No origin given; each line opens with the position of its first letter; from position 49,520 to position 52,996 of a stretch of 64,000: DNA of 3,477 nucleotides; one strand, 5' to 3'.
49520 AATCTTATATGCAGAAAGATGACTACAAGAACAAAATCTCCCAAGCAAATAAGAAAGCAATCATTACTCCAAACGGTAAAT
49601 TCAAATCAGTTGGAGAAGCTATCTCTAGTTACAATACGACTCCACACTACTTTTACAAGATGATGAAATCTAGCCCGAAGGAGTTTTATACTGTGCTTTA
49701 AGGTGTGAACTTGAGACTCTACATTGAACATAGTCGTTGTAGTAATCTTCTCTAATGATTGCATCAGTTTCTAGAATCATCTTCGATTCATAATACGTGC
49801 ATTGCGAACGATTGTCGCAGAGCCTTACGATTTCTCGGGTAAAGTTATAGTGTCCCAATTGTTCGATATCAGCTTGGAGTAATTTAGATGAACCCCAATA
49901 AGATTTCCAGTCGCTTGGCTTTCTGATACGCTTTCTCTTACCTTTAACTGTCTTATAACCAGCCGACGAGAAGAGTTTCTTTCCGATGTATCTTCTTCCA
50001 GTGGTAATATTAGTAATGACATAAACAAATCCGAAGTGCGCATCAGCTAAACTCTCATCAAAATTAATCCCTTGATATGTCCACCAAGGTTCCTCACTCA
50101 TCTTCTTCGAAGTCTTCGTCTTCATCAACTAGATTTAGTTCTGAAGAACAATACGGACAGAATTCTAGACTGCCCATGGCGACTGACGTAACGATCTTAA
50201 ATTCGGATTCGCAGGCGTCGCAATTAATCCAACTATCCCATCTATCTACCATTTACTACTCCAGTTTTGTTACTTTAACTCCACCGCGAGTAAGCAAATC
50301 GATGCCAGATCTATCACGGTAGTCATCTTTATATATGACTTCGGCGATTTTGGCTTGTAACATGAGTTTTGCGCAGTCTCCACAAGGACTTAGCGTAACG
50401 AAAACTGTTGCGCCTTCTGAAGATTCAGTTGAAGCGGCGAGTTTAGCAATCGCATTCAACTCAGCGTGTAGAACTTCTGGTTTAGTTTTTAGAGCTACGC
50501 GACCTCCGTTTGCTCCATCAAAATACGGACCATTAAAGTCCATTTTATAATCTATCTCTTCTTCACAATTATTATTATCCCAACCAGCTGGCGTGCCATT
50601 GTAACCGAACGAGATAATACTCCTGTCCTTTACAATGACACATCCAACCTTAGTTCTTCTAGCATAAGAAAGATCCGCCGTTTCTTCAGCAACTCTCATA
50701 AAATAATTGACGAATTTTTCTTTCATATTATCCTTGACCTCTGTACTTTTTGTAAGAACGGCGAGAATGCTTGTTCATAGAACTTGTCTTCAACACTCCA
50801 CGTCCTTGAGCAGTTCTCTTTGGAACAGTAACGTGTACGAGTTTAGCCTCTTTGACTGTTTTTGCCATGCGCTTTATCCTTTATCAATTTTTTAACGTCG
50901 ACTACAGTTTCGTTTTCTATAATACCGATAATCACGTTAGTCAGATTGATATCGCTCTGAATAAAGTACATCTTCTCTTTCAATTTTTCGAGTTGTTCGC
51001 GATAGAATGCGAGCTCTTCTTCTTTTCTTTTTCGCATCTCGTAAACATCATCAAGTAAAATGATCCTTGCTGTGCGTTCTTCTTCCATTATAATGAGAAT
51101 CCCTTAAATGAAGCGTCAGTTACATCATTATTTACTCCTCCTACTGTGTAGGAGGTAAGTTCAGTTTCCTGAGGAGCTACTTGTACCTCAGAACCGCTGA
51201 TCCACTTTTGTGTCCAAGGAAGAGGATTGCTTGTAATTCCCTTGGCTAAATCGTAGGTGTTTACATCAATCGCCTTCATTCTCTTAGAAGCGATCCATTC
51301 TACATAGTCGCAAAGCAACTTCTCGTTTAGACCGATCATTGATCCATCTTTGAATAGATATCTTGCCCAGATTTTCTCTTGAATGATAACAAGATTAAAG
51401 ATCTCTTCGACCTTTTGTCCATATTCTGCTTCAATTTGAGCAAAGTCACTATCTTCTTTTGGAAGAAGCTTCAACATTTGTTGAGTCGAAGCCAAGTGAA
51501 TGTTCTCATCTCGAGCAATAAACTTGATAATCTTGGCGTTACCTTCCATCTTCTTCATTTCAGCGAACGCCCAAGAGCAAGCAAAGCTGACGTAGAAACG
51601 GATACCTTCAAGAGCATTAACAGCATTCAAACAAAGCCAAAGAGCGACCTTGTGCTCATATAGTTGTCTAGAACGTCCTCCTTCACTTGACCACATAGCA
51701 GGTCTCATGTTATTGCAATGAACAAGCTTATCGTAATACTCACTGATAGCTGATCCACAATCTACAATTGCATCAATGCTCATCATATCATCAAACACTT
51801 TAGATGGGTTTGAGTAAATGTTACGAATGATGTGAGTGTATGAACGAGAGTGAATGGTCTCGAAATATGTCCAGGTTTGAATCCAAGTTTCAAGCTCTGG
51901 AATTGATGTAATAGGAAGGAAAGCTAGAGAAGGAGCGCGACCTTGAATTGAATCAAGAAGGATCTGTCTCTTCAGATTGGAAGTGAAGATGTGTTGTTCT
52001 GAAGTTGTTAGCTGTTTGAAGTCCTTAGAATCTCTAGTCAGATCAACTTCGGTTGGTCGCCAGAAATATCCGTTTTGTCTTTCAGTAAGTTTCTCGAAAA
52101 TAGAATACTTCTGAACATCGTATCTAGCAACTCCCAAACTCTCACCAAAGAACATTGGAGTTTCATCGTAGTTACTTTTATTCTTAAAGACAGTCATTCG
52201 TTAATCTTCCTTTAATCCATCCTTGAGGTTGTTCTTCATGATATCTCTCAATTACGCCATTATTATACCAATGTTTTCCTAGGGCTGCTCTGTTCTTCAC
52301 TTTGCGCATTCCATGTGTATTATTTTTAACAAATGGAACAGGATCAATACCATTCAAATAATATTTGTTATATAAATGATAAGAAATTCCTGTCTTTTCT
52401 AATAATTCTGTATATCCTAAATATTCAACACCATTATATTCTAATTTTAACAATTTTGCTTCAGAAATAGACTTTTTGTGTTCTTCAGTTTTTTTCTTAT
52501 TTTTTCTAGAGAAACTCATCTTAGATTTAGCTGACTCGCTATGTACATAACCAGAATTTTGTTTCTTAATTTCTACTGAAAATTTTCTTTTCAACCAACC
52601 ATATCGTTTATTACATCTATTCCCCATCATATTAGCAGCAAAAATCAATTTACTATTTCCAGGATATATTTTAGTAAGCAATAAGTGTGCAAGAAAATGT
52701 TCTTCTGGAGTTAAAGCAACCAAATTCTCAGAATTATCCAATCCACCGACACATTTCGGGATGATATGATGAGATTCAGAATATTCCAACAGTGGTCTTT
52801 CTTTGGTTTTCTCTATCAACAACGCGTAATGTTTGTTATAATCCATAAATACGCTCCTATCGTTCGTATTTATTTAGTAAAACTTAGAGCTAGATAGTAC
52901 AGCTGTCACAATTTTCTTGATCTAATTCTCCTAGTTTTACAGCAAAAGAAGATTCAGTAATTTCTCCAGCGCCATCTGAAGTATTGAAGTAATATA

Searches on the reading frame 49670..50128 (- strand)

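Call 104: search_protein_families(library=phrogs, proteins=[window:49670-50128:-], max_evalue=0.001)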
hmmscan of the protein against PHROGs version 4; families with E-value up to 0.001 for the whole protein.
window:49670-50128:- (152 aa): 6 families
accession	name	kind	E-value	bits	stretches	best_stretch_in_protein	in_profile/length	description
phrog_447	-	other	6e-39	134.2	1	9-146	3-144/148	NAD synthetase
phrog_314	-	DNA, RNA and nucleotide metabolism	1.6e-10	41.6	1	29-132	175-262/574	homing endonuclease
phrog_7363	-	DNA, RNA and nucleotide metabolism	6.4e-09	36.6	1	30-137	17-125/356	homing endonuclease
phrog_7168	-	DNA, RNA and nucleotide metabolism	2.1e-05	25.1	1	33-131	2-92/284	homing endonuclease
phrog_19446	-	DNA, RNA and nucleotide metabolism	0.00018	22.1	1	33-134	2-93/254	homing endonuclease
phrog_37840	-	unknown function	0.00069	20.1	1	71-132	38-99/350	-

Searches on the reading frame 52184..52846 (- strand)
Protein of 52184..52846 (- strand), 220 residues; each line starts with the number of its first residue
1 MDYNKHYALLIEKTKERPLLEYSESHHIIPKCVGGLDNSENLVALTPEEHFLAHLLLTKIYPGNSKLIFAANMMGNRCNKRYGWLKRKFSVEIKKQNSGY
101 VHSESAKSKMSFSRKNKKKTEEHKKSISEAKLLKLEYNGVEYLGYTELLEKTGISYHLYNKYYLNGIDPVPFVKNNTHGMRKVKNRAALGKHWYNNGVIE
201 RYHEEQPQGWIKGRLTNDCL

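Call 104: search_protein_families(library=phrogs, proteins=[window:52184-52846:-], max_evalue=0.001)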
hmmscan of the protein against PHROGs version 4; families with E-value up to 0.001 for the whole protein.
window:52184-52846:- (220 aa): 4 families
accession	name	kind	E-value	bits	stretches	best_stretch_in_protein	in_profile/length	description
phrog_655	-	DNA, RNA and nucleotide metabolism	2.3e-51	176.7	1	1-203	27-228/343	homing endonuclease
phrog_12434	-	DNA, RNA and nucleotide metabolism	4.4e-10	40.5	1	19-122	34-138/292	HNH endonuclease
phrog_10088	-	DNA, RNA and nucleotide metabolism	1.2e-09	38.9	1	1-166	1-159/331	homing endonuclease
phrog_314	-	DNA, RNA and nucleotide metabolism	3.2e-07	30.7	1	82-185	279-390/574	homing endonuclease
